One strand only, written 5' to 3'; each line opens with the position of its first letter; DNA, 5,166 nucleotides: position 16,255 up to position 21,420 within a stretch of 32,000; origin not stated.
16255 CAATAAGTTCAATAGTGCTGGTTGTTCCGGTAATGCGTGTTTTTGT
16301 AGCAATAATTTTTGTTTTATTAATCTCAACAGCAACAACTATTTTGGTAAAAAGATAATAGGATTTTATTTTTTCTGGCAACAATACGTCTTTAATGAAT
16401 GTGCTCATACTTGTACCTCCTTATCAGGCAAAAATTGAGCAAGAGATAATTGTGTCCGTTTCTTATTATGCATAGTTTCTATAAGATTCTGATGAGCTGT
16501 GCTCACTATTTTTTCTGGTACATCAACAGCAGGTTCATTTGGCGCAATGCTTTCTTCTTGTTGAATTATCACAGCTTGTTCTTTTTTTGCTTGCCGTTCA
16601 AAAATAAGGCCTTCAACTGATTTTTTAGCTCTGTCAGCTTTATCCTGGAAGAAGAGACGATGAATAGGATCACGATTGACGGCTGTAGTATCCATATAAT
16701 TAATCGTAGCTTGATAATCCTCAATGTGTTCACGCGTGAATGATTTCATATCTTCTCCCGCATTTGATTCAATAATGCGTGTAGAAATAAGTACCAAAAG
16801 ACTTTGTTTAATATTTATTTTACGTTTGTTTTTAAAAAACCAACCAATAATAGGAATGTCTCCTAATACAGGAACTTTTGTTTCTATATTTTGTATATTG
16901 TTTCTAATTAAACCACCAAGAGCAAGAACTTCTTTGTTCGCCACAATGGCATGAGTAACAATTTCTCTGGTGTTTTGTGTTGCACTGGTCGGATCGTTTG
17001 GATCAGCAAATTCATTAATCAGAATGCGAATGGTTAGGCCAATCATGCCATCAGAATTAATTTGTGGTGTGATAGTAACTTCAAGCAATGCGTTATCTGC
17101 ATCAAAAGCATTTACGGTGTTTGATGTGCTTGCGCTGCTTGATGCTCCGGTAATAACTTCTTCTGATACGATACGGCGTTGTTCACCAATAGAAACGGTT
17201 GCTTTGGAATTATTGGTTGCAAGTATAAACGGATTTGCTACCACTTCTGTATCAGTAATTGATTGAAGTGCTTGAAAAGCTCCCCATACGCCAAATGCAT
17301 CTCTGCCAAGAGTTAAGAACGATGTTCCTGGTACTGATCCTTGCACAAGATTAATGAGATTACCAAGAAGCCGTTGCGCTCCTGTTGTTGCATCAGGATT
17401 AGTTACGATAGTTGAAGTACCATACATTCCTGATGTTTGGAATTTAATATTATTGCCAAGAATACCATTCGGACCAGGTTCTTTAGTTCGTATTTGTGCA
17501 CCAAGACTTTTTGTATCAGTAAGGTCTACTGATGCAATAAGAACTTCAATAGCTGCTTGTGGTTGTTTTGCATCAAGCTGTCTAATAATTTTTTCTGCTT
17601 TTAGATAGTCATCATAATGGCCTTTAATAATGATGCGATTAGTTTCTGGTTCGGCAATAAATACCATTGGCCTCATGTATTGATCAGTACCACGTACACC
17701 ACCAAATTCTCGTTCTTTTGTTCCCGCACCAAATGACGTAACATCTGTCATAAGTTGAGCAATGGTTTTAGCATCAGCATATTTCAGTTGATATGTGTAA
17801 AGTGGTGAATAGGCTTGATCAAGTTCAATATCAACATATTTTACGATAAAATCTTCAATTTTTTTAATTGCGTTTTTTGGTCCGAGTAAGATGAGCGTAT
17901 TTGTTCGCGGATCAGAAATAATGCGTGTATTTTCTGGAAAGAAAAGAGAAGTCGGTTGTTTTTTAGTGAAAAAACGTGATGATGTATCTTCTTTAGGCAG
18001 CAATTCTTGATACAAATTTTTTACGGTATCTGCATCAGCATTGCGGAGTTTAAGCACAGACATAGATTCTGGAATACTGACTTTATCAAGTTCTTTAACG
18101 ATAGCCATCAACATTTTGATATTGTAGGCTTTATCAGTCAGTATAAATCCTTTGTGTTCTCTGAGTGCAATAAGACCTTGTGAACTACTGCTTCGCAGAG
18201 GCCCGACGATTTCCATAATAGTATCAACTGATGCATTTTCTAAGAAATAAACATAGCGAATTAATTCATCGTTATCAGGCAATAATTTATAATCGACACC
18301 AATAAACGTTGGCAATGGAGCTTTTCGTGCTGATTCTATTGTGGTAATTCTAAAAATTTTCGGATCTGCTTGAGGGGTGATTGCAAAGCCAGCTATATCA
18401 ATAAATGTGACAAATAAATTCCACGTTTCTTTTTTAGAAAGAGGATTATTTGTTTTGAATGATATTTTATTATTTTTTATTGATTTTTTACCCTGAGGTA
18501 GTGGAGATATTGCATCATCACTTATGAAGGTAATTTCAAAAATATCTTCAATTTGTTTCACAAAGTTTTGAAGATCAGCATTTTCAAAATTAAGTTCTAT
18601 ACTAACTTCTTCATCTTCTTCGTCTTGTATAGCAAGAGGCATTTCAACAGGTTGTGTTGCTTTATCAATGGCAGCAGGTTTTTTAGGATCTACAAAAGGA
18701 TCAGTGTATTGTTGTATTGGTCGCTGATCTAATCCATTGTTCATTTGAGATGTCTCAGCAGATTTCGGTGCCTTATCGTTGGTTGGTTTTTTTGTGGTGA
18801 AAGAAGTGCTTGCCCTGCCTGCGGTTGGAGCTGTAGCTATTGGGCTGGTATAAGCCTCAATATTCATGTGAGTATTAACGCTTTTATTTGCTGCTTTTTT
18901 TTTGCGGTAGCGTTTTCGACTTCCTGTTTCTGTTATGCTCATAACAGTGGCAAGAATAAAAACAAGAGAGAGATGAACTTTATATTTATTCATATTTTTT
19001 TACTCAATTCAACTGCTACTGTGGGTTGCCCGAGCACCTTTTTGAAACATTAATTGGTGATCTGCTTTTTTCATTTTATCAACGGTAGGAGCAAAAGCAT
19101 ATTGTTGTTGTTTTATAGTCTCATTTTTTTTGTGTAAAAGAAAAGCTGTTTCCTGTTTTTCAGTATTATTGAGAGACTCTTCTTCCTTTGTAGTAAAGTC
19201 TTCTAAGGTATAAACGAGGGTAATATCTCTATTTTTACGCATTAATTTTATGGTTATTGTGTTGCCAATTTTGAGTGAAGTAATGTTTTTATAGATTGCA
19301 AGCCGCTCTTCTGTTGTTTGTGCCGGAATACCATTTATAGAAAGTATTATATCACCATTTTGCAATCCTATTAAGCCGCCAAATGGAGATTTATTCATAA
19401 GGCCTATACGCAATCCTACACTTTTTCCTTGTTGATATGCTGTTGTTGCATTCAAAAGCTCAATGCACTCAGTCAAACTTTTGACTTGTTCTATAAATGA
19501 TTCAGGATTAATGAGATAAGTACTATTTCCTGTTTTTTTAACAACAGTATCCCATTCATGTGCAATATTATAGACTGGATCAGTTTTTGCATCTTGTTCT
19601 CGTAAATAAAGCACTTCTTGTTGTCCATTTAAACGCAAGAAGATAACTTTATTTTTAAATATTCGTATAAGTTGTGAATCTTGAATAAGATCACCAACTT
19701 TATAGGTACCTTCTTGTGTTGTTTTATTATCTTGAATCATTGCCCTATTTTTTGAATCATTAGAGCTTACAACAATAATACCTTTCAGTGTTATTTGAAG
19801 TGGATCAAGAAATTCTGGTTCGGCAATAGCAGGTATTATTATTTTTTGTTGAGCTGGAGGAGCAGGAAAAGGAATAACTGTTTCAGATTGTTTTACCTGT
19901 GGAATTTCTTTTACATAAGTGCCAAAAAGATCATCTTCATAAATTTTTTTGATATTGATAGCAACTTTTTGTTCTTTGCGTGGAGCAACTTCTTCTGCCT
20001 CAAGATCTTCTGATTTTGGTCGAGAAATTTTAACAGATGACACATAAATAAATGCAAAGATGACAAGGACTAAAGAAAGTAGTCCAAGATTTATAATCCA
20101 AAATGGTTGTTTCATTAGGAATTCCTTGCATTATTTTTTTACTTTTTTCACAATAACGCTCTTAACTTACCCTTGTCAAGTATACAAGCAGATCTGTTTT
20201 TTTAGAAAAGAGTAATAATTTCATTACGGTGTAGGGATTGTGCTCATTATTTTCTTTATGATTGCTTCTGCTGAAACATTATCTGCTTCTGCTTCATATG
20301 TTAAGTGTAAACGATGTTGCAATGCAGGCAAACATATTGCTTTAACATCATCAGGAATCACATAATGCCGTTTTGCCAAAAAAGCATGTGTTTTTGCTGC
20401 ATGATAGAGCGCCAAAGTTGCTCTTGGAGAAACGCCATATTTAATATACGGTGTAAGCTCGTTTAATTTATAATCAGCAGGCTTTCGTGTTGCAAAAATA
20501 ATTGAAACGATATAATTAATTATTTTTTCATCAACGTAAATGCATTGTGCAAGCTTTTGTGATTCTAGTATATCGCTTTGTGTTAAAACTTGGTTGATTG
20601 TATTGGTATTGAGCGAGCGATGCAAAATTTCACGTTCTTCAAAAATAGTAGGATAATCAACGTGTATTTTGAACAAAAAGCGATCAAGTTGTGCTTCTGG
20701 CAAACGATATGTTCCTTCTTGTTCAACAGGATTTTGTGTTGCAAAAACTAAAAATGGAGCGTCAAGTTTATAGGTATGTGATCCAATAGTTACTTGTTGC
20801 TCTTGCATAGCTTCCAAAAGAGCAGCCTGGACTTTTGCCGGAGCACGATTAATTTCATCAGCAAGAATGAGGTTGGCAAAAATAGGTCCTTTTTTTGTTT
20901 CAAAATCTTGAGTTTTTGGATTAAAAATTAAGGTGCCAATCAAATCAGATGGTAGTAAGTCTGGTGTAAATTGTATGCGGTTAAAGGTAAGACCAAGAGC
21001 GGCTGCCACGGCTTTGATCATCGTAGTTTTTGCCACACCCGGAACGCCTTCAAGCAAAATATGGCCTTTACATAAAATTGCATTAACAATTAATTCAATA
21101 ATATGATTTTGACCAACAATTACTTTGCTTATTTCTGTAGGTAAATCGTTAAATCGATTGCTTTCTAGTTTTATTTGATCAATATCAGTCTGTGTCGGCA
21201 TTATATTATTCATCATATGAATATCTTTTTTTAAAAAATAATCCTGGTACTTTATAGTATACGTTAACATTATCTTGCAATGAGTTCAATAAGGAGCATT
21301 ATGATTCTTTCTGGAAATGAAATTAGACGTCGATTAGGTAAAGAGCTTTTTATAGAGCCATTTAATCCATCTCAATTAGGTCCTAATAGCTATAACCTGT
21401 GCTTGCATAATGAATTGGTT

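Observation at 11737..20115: Compact five-gene operon with two divergent GspD-type secretins and no ATPase, platform or pilin genes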

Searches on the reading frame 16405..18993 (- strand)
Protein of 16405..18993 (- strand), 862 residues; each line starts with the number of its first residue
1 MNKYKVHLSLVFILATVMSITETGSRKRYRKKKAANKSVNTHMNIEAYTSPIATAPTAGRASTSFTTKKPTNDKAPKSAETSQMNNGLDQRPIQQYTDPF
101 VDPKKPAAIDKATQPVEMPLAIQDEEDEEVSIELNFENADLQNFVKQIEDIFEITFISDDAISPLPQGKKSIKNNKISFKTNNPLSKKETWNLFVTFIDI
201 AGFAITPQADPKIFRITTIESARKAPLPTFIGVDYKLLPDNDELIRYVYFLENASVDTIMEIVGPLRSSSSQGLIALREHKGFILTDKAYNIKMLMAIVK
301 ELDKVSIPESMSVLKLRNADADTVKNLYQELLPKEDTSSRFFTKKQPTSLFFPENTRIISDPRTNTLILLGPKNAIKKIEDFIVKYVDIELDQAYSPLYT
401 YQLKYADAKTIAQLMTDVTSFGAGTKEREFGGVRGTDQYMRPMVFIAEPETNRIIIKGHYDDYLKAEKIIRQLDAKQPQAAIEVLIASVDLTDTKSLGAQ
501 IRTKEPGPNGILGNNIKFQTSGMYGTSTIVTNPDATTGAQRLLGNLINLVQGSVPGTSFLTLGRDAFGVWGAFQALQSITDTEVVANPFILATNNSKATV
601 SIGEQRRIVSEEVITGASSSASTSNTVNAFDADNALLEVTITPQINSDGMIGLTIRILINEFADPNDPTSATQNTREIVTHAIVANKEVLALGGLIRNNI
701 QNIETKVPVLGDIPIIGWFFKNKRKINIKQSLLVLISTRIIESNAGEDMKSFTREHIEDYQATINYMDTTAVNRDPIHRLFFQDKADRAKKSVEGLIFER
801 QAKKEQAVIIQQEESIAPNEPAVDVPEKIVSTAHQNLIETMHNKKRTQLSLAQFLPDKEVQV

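Call 3: search_protein_families(library=pfam, proteins=[window:16405-18993:-], max_evalue=0.1)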
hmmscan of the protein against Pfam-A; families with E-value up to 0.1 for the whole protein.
window:16405-18993:- (862 aa): 3 families
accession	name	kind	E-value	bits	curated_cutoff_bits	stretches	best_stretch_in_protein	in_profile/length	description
PF00263.26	Secretin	-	5.1e-34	117.7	27.5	1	575-742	1-169/169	Bacterial type II and III secretion system protein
PF03958.22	Secretin_N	-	1.7e-17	63.8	28.2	2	312-390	2-66/69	Bacterial type II/III secretion system short domain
PF21305.2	type_II_gspD_N0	-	1.1e-07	32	27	1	134-208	1-64/71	GspD-like, N0 domain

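Call 4: search_protein_families(library=ncbifam, proteins=[window:16405-18993:-], max_evalue=0.1)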
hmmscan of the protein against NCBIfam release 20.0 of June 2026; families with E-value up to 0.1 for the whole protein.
window:16405-18993:- (862 aa): 8 families
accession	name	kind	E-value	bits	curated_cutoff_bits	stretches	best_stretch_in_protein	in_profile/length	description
TIGR02517.1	type_II_gspD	equivalog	9.8e-81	272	351.35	1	134-745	1-594/600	type II secretion system secretin GspD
TIGR02515.1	IV_pilus_PilQ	subfamily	3.1e-38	131.9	284.35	1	401-742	102-428/428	type IV pilus secretin PilQ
TIGR02519.1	pilus_MshL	equivalog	3.1e-28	98.6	250.2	1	447-741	3-290/290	pilus (MSHA type) biogenesis protein MshL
TIGR02516.1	type_III_yscC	equivalog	1.1e-23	83.5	238.45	1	357-742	105-462/463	type III secretion system outer membrane ring subunit SctC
NF011873.0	PRK15346.1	equivalog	1.8e-16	59.9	524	2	666-741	420-494/499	EscC/YscC/HrcC family type III secretion system outer membrane ring protein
NF042912.1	Amuc_1098_fam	equivalog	3.2e-16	58.6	750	1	674-747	729-801/805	Amuc_1098 family type IV pilus outer membrane protein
NF010083.0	PRK13568.1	equivalog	8.5e-16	57.7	554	1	574-742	257-418/419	DNA uptake porin HofQ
NF007851.2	PRK10560.1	exception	3.8e-14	52.3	598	1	575-743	250-411/412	DNA uptake porin HofQ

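Call 25: search_solved_structures(query=window:16405-18993:-, max_evalue=0.00001)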
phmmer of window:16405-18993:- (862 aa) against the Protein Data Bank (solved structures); distinct sequences matched with E-value up to 0.00001: 22.
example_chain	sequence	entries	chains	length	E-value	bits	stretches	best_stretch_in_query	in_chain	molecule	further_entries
5wq7_A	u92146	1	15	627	7.1e-39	136.8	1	134-755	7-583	Putative type II secretion system protein D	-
5zdh_A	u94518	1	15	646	2.3e-38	135.2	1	128-749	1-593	Type II secretion system protein D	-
6hcg_A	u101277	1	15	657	1.9e-37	132.1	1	134-743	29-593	Type II secretion system protein D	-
5wln_G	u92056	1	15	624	2e-35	125.5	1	128-747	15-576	Type II secretion system protein D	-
5wq8_A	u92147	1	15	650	3.8e-35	124.5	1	135-745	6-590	Type II secretion system protein D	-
5wq9_A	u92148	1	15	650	2.1e-34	122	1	135-745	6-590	Type II secretion system protein D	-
6i1x_A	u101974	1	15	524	1.9e-29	105.7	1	242-742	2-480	Type II secretion system protein D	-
6i1y_A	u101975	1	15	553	2.9e-29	105.1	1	243-745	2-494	General secretion pathway protein GspD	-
5w68_A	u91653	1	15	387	1.5e-21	79.6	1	401-749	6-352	Putative type II secretion protein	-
9k8v_A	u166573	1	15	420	1.6e-20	76.2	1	402-746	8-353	General secretion pathway protein D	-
9sh1_A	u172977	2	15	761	3.8e-19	71.6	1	432-741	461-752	Type IV pilus biogenesis and competence protein PilQ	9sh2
4av2_A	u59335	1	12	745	4.2e-19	71.4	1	432-747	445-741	TYPE IV PILUS BIOGENESIS AND COMPETENCE PROTEIN PILQ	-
6w6m_A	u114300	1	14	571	1.2e-13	53.4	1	447-741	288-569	Type IV pilus secretin PilQ family protein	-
6ve2_A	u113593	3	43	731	2.4e-12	49.1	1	400-745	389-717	Fimbrial assembly protein PilQ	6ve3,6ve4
9x0w_A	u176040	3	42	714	4.8e-12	48.1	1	400-744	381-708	Fimbrial assembly protein PilQ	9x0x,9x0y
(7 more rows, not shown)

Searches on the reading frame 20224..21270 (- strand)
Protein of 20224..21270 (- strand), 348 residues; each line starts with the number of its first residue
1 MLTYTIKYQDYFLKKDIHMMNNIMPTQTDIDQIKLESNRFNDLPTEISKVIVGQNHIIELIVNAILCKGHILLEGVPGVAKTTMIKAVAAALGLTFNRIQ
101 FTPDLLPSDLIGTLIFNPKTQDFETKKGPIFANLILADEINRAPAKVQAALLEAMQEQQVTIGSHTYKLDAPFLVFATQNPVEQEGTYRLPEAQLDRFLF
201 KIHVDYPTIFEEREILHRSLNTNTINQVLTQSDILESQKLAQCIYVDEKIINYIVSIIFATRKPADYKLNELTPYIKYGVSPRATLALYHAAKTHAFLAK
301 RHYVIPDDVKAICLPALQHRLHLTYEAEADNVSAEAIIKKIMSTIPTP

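Call 3: search_protein_families(library=pfam, proteins=[window:20224-21270:-], max_evalue=0.1)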
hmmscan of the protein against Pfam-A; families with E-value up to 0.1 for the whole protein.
window:20224-21270:- (348 aa): 11 families
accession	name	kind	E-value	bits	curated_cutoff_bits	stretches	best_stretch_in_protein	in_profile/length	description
PF07726.17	AAA_3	-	3.2e-65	218.4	27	1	70-200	1-131/131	ATPase family associated with various cellular activities (AAA)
PF17863.7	AAA_lid_2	-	1.5e-23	82.8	22.7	1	274-341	7-74/74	AAA lid domain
PF20030.5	bpMoxR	-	8.5e-17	61.3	27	1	40-224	3-186/205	MoxR domain in the MoxR-vWA-beta-propeller ternary systems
PF07728.20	AAA_5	-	8e-15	55.5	22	1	70-198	1-139/139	AAA domain (dynein-related subfamily)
PF00493.29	MCM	-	7.5e-07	28.9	23.3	1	66-183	55-175/224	MCM P-loop domain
PF00004.35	AAA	-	1.4e-06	29.3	21.2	1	71-205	1-130/131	ATPase family associated with various cellular activities (AAA)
PF05496.18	RuvB_N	-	8e-05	22.9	27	1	69-162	34-115/159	Holliday junction DNA helicase RuvB P-loop domain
PF00158.32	Sigma54_activat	-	0.00019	21.6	20.2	1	57-184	11-147/168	Sigma-54 interaction domain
PF01078.27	Mg_chelatase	-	0.0047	16.8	20.3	0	51-92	5-46/207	Magnesium chelatase, subunit ChlI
PF07724.20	AAA_2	-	0.018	15.5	27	1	69-165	4-109/166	AAA domain (Cdc48 subfamily)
PF13191.12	AAA_16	-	0.075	14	32.6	0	69-95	25-51/167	AAA ATPase domain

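Call 4: search_protein_families(library=ncbifam, proteins=[window:20224-21270:-], max_evalue=0.1)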
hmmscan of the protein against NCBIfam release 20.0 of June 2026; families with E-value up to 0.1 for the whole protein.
window:20224-21270:- (348 aa): 20 families
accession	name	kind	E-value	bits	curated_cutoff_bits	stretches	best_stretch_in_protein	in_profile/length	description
NF047784.1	MadB_ATPase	equivalog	7.7e-11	41.7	475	2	134-236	141-241/298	MadB family AAA-type ATPase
TIGR02031.1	BchD-ChlD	equivalog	3e-10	39.4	499.55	1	71-328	19-278/608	magnesium chelatase ATPase subunit D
TIGR02442.1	Cob-chelat-sub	hypoth_equivalog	2.1e-08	33.1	779.45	1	135-322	131-311/641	putative cobaltochelatase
TIGR00764.1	lon_rel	equivalog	5.5e-08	31.9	516.6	1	42-92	11-61/608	ATP-dependent protease LonB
TIGR02030.1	BchI-ChlI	equivalog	1.4e-06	27.7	466.95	1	168-341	170-335/337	magnesium chelatase ATPase subunit I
NF010054.0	PRK13531.1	equivalog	5.6e-06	25.7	681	1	35-307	6-275/498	ATPase RavA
TIGR00635.1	ruvB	equivalog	3.3e-05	23.1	299.05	1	69-219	31-171/305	Holliday junction branch migration DNA helicase RuvB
NF000868.0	PRK00080.1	equivalog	5.9e-05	22.1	282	1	69-162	52-133/330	Holliday junction branch migration DNA helicase RuvB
TIGR02640.1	gas_vesic_GvpN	equivalog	6.3e-05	22.6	266.8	1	137-223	111-201/262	gas vesicle protein GvpN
TIGR02639.1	ClpA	equivalog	0.0018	16.5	993.15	1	21-101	426-520/734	ATP-dependent Clp protease ATP-binding subunit ClpA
NF001679.0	PRK00440.1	equivalog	0.003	16.7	303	1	51-156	20-128/322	replication factor C small subunit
NF011522.0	PRK14961.1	equivalog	0.0053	15.7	562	1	49-92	16-62/363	DNA polymerase III subunits gamma and tau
NF042959.1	IteA_antiphage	equivalog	0.0066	15.6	510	1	20-96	82-153/367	anti-phage ATPase IteA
TIGR02903.1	spore_lon_C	equivalog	0.013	14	678.8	1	31-88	136-195/615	Lon family ATP-dependent protease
TIGR00150.1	T6A_YjeE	equivalog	0.024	14.5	60.1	1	67-96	21-50/135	tRNA (adenosine(37)-N6)-threonylcarbamoyltransferase complex ATPase subunit type 1 TsaE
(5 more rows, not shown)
